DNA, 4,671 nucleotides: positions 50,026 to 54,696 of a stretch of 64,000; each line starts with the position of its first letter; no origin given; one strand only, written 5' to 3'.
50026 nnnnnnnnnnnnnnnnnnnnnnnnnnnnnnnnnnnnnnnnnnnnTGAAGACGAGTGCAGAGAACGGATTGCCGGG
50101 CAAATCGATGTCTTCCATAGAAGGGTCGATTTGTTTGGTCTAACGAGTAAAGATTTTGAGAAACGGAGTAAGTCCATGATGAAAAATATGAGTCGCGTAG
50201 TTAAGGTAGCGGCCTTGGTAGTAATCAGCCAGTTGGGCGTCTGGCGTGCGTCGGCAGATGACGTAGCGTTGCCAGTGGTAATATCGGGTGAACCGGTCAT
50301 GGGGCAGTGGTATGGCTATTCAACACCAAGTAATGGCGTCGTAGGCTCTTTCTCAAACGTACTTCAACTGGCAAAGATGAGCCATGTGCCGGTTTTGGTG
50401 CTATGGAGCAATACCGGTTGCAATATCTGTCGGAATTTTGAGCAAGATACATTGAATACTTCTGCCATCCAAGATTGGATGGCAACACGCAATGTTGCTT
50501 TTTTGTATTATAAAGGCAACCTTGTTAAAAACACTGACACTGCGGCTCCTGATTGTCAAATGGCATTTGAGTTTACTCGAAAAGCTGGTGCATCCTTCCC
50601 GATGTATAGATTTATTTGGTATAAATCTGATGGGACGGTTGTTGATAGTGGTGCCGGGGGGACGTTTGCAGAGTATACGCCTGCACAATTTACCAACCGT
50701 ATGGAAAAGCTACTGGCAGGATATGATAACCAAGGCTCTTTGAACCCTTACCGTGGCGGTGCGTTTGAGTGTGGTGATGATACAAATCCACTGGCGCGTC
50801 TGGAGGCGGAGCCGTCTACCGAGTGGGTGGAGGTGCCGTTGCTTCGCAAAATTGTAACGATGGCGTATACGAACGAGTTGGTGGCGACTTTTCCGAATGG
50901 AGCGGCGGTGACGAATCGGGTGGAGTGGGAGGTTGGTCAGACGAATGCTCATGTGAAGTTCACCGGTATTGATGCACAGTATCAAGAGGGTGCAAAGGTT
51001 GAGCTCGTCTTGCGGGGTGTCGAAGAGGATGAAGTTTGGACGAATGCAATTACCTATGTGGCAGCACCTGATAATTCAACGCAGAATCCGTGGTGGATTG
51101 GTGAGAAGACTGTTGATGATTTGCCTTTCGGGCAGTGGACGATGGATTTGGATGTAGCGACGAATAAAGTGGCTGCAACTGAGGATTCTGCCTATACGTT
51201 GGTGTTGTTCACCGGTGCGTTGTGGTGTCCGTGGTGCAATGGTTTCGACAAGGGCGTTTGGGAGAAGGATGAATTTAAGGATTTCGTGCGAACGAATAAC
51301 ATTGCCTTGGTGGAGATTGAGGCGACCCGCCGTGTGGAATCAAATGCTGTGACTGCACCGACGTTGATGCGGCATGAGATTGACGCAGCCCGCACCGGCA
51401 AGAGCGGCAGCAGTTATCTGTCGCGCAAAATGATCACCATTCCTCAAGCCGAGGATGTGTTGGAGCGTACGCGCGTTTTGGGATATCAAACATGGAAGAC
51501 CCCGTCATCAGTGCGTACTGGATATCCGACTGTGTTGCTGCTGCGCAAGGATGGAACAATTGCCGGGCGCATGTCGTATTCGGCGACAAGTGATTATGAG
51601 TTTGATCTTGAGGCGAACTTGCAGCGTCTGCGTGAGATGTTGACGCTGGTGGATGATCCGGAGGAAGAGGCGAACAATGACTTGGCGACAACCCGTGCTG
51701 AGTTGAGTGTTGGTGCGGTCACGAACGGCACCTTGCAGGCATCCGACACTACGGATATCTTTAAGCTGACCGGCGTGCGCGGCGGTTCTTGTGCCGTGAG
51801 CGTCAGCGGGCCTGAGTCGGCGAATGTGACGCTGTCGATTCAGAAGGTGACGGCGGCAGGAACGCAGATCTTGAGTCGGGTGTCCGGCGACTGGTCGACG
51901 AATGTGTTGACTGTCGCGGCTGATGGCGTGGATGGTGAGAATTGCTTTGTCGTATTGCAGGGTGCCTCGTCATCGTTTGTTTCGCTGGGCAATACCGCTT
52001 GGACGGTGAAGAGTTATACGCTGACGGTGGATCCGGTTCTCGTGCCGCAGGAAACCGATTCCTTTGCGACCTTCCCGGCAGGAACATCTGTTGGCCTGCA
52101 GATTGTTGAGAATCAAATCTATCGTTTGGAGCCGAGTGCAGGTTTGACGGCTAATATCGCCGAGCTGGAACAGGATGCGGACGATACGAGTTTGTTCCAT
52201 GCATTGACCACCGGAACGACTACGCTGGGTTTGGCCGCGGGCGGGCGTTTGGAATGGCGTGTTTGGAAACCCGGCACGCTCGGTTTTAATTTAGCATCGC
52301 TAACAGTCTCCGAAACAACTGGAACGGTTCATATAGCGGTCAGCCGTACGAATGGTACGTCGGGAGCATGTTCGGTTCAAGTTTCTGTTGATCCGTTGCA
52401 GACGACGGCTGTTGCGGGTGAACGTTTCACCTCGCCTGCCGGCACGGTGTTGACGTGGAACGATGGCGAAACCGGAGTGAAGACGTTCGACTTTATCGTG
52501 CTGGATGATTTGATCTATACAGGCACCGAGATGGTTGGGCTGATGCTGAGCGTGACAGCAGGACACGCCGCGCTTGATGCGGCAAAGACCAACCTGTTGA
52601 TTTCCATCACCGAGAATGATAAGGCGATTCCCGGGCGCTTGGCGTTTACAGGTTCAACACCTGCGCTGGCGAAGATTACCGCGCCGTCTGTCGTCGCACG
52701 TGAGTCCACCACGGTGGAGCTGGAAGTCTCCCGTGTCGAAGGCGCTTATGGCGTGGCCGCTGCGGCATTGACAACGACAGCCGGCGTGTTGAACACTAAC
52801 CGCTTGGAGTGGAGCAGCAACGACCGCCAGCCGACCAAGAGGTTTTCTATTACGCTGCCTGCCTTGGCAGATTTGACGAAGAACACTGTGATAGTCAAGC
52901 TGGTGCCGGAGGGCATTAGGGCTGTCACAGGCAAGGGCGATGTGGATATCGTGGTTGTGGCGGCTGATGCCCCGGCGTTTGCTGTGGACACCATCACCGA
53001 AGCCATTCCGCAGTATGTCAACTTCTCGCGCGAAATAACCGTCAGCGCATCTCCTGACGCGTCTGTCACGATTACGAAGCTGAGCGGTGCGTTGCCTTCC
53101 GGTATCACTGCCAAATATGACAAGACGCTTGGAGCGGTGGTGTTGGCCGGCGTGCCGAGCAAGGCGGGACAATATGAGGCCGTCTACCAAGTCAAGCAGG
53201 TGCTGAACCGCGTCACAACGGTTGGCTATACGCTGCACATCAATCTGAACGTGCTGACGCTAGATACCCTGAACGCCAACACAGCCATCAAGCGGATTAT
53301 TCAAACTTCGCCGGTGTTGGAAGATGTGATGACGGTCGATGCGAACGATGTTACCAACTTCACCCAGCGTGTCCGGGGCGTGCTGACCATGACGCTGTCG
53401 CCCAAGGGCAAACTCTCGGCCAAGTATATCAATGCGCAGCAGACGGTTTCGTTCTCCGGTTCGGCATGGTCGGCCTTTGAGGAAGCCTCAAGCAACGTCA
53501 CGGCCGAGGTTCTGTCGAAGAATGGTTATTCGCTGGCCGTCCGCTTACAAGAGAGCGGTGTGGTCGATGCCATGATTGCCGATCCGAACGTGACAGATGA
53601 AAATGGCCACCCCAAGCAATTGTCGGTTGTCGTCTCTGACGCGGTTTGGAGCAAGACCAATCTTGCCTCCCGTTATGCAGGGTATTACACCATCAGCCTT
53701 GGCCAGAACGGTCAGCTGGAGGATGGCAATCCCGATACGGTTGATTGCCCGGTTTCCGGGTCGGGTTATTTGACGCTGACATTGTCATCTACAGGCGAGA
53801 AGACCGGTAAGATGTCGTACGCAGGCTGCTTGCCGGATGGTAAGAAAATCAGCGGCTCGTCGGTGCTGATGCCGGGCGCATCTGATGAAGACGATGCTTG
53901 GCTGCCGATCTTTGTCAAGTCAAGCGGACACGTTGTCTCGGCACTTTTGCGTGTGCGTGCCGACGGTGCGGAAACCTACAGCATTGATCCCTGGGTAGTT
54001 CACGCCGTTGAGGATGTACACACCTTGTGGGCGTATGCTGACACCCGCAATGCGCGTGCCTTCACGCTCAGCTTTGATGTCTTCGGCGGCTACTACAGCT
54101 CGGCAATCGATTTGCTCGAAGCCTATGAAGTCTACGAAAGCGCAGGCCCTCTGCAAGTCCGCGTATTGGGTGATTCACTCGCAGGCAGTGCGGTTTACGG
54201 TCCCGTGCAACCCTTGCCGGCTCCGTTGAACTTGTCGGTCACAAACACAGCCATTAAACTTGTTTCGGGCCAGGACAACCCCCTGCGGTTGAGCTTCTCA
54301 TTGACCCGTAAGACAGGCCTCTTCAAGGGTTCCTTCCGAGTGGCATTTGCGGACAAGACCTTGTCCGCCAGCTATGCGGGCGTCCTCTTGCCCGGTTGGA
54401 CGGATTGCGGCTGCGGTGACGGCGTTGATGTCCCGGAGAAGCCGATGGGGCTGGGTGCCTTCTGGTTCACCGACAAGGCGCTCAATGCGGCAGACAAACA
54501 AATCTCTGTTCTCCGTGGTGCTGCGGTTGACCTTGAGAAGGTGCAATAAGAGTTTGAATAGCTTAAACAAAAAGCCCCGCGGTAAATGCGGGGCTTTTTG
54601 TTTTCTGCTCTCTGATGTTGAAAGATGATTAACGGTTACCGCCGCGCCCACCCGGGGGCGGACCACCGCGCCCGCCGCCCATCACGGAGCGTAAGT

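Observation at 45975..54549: Two tandem giant (1365 and 1458 aa) secreted proteins with N-terminal thioredoxin-fold CxxC domains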

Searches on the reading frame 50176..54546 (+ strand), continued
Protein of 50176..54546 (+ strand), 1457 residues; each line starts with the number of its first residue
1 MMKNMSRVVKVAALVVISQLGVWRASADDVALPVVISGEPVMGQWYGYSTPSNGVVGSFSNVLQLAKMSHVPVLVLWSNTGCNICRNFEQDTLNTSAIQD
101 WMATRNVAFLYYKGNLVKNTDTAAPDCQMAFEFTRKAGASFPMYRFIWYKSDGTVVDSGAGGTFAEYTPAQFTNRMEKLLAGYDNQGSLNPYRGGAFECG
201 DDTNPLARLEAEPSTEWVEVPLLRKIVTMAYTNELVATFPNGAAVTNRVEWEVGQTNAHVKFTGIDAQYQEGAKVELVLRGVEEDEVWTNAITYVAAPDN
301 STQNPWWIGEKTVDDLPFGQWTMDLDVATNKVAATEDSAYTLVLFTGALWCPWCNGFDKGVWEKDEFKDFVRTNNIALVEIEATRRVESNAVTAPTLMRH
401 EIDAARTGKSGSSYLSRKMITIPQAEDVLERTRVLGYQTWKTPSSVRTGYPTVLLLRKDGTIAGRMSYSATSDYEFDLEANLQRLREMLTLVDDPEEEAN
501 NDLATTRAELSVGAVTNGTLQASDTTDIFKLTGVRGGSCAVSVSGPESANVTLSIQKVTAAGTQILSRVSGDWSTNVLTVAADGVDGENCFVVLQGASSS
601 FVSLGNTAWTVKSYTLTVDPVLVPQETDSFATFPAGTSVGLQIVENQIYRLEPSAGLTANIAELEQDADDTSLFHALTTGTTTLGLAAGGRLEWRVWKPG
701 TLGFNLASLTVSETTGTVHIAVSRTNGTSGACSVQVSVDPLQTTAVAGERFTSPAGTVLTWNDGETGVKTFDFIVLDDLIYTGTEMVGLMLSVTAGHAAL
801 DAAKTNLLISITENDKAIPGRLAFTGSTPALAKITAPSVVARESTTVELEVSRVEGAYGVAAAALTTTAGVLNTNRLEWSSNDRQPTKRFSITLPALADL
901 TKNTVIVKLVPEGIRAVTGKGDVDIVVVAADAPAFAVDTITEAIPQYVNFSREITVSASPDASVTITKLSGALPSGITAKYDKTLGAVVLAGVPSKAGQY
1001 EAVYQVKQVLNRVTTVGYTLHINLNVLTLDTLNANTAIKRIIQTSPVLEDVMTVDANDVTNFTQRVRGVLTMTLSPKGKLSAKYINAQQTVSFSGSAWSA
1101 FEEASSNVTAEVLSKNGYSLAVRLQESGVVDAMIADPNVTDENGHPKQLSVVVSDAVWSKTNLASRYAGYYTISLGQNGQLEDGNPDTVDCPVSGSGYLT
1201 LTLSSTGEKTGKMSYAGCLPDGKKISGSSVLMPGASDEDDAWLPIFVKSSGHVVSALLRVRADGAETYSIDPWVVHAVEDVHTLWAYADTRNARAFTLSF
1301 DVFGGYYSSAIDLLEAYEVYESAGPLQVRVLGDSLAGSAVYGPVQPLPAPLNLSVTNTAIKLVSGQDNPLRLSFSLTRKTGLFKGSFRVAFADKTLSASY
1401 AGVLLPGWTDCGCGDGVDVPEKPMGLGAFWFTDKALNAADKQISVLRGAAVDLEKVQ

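Call 43: find_encoding_contigs(protein=P0043, flank=10000, max_places=1)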
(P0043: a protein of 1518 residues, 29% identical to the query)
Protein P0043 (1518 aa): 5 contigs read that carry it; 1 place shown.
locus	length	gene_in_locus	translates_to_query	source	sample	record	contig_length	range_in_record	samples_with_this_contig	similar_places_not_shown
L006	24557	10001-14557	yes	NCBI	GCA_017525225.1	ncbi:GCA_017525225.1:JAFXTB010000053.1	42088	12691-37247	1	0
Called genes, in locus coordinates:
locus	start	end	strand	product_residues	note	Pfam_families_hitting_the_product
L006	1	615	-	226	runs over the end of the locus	PF00072:Response_reg, PF00486:Trans_reg_C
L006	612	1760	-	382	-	-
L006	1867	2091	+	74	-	-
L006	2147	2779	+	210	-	PF00406:ADK, PF13207:AAA_17, PF13238:AAA_18, PF13671:AAA_33, PF05191:ADK_lid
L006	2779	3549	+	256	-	PF00557:Peptidase_M24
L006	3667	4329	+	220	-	PF01784:DUF34_NIF3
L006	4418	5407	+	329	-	PF20030:bpMoxR, PF07726:AAA_3, PF07728:AAA_5, PF17863:AAA_lid_2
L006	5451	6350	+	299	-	PF01882:DUF58, PF05762:VWA_CoxE, PF13519:VWA_2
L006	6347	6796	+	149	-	-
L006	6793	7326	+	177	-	-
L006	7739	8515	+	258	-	-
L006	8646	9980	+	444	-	PF13624:SurA_N_3, PF13623:SurA_N_2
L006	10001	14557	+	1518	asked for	-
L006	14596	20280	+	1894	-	PF03160:Calx-beta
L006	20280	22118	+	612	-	PF04932:Wzy_C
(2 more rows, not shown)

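Call 44: find_encoding_contigs(protein=P0060, flank=10000, max_places=1)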
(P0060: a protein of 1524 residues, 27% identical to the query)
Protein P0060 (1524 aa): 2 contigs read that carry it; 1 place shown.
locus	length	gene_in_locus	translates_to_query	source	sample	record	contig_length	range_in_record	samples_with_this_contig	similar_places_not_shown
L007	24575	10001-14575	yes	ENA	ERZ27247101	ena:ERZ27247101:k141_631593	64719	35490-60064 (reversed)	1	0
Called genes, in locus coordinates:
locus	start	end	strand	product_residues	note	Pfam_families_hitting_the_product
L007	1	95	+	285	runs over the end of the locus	PF14393:DUF4422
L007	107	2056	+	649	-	-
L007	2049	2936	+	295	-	-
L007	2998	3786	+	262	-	-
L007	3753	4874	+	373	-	PF13439:Glyco_transf_4, PF13579:Glyco_trans_4_4, PF00534:Glycos_transf_1, PF13692:Glyco_trans_1_4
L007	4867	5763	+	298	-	PF01636:APH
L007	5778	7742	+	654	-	PF00664:ABC_membrane, PF00005:ABC_tran, PF02463:SMC_N (weak)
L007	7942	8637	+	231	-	-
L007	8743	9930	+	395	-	PF13623:SurA_N_2 (faint), PF13624:SurA_N_3 (faint)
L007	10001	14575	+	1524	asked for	PF13899:Thioredoxin_7 (faint)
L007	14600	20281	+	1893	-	PF03160:Calx-beta (weak)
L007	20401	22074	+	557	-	PF04932:Wzy_C (weak)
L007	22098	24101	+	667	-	PF09479:Flg_new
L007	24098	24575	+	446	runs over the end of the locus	PF02397:Bac_transf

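Call 45: find_encoding_contigs(protein=P0079, flank=10000, max_places=1)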
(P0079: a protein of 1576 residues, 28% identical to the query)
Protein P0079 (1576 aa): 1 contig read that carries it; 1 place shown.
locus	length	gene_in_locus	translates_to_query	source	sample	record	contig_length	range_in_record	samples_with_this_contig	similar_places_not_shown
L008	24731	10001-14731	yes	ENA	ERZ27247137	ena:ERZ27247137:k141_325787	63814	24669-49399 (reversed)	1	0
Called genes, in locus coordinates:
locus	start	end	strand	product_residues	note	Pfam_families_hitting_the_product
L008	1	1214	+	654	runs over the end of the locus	PF02463:SMC_N (weak), PF00664:ABC_membrane, PF00005:ABC_tran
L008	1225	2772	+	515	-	PF00535:Glycos_transf_2, PF10111:Glyco_tranf_2_2 (weak)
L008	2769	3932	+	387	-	PF04230:PS_pyruv_trans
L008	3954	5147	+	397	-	-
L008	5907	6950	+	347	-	-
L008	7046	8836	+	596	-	PF04932:Wzy_C (weak)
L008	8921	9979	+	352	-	PF13623:SurA_N_2 (weak), PF13624:SurA_N_3, PF13616:Rotamase_3 (weak), PF13145:Rotamase_2 (weak), PF00639:Rotamase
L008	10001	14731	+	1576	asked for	PF13899:Thioredoxin_7 (faint)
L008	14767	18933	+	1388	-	-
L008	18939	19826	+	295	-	-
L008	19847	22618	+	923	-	PF18998:Flg_new_2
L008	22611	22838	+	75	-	-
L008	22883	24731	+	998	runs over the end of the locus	PF08757:CotH, PF09479:Flg_new, PF05345:He_PIG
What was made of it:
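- In several loci the operon lies next to surface-polysaccharide genes: Wzy_C, glycosyltransferases, Bac_transf (calls 43-45).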

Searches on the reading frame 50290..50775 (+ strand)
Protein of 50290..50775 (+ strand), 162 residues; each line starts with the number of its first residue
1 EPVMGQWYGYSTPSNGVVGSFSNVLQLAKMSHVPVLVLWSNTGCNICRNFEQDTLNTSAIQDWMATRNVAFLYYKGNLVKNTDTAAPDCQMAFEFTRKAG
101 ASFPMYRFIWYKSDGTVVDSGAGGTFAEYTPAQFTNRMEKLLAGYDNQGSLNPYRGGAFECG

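Call 78: search_protein_families(library=pfam, proteins=[window:50290-50775:+], max_evalue=1)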
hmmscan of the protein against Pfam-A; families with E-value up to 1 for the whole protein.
window:50290-50775:+ (162 aa): 3 families
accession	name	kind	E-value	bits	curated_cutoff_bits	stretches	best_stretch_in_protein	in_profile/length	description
PF13899.12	Thioredoxin_7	-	3.5e-06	27.5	27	1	25-108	10-80/83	Thioredoxin-like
PF13098.12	Thioredoxin_2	-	0.0082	16.9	27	1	30-98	3-70/104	Thioredoxin-like domain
PF06748.17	DUF1217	-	0.13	12.8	22.9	1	49-106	43-100/149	Protein of unknown function (DUF1217)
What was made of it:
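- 50302..50721 (+): protB Trx1 (aa 43-182), with CNIC at 50419-50430 and the invariant P142 at 50599-50601. Pfam 27.5 bits for the domain alone (call 78).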

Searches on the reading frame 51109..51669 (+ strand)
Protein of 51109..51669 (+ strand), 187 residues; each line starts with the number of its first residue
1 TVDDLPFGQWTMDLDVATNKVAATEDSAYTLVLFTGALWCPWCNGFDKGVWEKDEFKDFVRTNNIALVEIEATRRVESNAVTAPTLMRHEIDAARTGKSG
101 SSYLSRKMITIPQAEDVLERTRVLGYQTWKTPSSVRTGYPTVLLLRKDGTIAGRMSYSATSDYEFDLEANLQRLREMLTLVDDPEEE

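Call 74: search_solved_structures(query=A5, max_evalue=0.1, show_alignments=2)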
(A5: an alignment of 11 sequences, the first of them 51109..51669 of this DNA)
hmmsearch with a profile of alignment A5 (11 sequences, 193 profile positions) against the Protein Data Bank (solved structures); distinct sequences matched with E-value up to 0.1: 7.
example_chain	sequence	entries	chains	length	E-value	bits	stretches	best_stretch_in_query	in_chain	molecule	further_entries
2ju5_A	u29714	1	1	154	3.6e-08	36.4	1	30-89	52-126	Thioredoxin Disulfide Isomerase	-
3fk8_A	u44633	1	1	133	0.0066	19.2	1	17-69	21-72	Disulphide isomerase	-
1z6n_A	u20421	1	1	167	0.072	15.8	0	29-42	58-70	hypothetical protein PA1234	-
3lef_A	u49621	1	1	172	0.084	15.6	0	29-42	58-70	Uncharacterized protein 4E10_S0_1Z6NA_001 (T18)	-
3bck_A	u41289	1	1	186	0.089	15.5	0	17-63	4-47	Disulfide bond protein A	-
3bd2_A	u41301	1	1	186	0.09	15.5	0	17-63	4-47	Disulfide bond protein A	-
3bci_A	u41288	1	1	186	0.091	15.5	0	17-63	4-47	Disulfide bond protein A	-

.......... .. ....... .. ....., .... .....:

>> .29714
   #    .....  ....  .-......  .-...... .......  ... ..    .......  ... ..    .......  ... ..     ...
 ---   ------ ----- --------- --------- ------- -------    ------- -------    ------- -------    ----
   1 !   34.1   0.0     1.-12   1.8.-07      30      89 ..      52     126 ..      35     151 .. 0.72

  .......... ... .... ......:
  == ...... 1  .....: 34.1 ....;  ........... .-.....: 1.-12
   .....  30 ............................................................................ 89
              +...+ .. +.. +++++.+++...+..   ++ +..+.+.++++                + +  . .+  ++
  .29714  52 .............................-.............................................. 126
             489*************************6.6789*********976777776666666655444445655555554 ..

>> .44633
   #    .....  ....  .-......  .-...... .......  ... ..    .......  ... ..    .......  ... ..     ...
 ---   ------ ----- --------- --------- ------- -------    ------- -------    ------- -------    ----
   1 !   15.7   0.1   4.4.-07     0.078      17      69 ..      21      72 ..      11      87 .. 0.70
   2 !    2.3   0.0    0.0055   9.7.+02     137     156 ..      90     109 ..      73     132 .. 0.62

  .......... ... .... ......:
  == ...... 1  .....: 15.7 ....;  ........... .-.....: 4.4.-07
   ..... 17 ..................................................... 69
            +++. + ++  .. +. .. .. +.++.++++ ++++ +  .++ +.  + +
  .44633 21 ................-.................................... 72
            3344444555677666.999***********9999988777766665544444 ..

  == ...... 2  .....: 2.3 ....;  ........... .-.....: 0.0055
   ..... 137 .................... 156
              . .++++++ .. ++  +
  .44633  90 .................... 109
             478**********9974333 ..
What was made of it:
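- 51127..51660 (+): protB Trx2 (aa 318-495), DsbH-like, with a roughly 65-aa insertion (aa 383-450). CPWC at 51226-51237 and the invariant P451 at 51526-51528. PDB profile hit to DsbH 2ju5, E 3.6e-8 (call 74).
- On DsbA: Sequence similarity to DsbA is marginal (E 0.09; call 74).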
